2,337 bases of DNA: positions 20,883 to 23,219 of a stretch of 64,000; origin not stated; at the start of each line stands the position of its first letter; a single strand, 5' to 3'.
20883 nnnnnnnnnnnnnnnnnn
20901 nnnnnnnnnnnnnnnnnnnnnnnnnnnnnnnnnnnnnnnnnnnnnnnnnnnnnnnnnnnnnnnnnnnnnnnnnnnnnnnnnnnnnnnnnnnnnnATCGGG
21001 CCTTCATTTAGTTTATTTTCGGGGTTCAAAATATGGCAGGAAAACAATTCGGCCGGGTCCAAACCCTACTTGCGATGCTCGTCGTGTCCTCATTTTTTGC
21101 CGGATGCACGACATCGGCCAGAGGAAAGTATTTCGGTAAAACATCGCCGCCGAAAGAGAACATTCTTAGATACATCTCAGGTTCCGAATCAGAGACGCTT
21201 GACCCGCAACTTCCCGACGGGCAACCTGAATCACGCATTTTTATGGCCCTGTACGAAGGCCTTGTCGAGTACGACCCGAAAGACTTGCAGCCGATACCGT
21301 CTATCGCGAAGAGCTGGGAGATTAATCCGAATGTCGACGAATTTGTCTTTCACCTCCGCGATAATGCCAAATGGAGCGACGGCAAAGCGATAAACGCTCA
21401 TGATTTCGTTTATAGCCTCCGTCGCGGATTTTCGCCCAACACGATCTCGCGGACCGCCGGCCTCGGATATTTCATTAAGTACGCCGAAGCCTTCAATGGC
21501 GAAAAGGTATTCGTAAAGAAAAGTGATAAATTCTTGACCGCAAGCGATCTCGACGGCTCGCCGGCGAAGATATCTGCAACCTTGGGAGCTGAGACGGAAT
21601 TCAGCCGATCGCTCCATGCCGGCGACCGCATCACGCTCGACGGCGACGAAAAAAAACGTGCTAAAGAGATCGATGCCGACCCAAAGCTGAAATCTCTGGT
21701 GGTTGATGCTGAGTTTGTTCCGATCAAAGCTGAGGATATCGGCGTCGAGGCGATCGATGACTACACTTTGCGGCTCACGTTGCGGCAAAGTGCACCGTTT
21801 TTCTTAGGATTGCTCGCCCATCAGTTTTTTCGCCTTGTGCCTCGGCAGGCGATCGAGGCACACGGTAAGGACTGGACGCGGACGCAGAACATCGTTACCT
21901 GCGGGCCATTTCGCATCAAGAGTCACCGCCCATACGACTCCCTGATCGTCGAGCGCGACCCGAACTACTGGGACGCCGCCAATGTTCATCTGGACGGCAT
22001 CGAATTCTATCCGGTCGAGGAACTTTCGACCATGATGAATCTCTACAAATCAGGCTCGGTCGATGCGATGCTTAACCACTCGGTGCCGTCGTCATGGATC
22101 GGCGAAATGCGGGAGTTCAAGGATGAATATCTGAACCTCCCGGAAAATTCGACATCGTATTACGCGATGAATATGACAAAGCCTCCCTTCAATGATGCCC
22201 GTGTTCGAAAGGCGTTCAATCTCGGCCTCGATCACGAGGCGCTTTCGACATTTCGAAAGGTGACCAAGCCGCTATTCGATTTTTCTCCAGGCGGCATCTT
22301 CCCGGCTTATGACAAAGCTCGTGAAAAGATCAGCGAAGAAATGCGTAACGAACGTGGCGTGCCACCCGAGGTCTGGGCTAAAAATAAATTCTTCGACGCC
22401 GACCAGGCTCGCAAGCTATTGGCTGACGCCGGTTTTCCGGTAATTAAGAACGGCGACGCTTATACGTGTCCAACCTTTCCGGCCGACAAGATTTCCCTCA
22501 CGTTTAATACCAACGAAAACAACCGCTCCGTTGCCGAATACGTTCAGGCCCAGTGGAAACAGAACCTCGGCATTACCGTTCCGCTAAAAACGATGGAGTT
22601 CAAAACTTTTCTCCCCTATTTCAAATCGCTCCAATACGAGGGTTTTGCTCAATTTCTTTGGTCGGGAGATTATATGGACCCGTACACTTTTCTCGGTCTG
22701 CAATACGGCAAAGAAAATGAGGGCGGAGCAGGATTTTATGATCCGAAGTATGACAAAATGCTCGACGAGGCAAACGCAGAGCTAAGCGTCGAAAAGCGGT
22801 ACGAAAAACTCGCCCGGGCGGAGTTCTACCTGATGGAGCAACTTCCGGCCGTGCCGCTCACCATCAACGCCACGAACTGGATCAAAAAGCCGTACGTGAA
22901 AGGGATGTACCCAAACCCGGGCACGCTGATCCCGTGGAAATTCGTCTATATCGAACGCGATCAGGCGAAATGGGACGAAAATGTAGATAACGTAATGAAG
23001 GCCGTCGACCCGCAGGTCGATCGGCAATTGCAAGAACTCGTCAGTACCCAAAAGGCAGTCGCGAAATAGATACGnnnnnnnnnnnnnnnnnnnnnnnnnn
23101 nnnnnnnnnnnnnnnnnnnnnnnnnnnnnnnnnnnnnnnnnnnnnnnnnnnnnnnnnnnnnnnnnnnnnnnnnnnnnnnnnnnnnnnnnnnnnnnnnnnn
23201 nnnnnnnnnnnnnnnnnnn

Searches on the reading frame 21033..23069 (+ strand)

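Call 50: search_protein_families(library=pfam, proteins=[window:21033-23069:+], max_evalue=0.00001)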
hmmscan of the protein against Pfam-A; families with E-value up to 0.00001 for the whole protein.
window:21033-23069:+ (678 aa): 1 family
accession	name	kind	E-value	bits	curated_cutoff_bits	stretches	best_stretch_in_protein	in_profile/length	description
PF00496.27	SBP_bac_5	-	1.1e-75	255.6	32.4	1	87-563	2-366/368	Bacterial extracellular solute-binding proteins, family 5 Middle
